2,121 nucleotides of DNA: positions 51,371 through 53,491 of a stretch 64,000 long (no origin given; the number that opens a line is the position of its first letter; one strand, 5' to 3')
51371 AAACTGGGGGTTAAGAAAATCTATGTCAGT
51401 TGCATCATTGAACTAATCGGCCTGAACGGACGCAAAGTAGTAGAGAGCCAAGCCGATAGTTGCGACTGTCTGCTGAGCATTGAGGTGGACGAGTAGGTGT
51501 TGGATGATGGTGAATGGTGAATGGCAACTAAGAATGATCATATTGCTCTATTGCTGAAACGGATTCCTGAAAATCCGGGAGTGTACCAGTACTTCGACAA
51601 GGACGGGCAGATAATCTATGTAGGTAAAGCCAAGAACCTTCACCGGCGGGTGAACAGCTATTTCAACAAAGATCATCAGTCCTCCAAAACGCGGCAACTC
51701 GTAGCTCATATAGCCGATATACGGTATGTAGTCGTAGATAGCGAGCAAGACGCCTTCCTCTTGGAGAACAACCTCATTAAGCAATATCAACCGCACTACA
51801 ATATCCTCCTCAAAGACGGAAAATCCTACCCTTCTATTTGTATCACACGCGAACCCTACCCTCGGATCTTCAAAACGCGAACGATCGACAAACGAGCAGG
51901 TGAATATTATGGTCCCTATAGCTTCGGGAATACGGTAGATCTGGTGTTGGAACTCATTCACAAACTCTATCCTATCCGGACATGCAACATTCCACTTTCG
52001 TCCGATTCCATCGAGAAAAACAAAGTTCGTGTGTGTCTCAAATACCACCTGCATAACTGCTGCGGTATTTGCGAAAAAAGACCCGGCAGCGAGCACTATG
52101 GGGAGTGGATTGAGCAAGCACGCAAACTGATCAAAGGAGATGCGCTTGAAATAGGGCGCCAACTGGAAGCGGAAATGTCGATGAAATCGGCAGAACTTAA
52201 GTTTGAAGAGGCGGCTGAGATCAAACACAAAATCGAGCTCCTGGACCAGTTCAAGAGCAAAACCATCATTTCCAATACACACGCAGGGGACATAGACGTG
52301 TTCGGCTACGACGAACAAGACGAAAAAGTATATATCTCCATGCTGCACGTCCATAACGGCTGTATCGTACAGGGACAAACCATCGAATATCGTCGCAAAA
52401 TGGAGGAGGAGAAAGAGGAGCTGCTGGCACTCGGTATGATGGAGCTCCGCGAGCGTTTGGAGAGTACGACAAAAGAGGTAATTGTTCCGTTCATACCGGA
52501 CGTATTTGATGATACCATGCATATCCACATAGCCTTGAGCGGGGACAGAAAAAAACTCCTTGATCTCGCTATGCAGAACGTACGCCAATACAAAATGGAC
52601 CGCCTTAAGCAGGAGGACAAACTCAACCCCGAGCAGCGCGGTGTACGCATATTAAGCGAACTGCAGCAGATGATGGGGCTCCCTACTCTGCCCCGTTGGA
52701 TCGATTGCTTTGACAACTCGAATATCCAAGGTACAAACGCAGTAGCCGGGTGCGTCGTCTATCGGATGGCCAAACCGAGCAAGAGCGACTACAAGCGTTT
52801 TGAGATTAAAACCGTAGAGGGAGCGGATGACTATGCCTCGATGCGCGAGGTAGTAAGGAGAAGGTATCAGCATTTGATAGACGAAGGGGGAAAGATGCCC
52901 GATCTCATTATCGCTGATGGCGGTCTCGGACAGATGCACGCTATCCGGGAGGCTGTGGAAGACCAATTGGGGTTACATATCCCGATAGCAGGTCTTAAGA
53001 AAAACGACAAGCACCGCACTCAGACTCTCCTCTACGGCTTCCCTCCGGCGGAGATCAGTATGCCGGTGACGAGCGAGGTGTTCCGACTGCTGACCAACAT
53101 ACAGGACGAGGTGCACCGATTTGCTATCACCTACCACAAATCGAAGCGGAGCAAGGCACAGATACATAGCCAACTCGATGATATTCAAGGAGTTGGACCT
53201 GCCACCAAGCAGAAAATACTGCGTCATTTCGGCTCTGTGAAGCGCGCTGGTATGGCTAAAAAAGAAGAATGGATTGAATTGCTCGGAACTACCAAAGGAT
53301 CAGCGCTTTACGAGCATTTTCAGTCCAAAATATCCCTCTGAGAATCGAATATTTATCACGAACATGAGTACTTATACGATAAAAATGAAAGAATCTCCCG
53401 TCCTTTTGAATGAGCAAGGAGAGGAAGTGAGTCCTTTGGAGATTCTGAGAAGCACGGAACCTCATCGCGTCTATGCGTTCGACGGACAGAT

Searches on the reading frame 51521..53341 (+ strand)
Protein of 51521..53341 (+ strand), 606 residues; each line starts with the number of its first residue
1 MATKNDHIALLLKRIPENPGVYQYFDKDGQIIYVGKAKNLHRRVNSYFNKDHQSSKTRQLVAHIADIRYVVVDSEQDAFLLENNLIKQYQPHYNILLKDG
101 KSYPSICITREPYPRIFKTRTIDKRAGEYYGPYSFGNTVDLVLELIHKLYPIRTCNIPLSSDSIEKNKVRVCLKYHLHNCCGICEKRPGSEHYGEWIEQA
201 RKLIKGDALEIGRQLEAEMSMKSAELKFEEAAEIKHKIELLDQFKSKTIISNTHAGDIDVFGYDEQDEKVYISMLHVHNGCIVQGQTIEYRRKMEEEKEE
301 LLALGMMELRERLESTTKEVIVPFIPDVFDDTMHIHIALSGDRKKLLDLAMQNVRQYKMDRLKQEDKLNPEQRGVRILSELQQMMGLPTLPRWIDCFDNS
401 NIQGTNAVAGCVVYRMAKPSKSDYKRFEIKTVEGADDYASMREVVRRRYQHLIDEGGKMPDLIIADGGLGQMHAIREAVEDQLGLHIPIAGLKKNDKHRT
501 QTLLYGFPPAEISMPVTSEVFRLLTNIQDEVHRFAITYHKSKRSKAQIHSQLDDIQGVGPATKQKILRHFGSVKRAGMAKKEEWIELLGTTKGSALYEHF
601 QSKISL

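Call 22: find_encoding_contigs(protein=window:51521-53341:+, flank=10000, max_places=1)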
Protein window:51521-53341:+ (606 aa): 23 contigs read that carry it; 1 place shown.
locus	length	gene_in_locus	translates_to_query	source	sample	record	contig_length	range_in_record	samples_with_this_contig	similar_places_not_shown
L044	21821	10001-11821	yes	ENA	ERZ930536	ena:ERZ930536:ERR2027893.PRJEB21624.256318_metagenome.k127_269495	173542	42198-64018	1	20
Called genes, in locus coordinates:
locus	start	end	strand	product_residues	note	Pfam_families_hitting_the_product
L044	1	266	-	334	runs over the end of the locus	PF00294:PfkB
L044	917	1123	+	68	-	-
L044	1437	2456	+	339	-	PF00022:Actin (faint), PF06723:MreB_Mbl, PF00012:HSP70, PF11104:PilM_2 (faint), PF14450:FtsA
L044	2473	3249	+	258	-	PF04085:MreC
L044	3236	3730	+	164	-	-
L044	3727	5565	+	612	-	PF03717:PBP_dimer, PF00905:Transpeptidase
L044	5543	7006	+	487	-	PF01098:FTSW_RODA_SPOVE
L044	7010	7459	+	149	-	PF02021:UPF0102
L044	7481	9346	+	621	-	PF01134:GIDA, PF07992:Pyr_redox_2 (faint), PF12831:FAD_oxidored, PF21680:GIDA_C_1st, PF13932:SAM_GIDA_C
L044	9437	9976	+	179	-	PF00156:Pribosyltran, PF14681:UPRTase (weak)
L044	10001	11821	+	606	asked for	PF01541:GIY-YIG, PF27096:UvrC_M, PF22920:UvrC_RNaseH, PF08459:UvrC_RNaseH_dom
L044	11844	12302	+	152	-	PF02367:TsaE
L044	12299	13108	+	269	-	PF11777:DUF3316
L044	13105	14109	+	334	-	PF14684:Tricorn_C1, PF03572:Peptidase_S41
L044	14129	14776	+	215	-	PF02463:SMC_N (weak), PF00005:ABC_tran, PF13304:AAA_21 (faint)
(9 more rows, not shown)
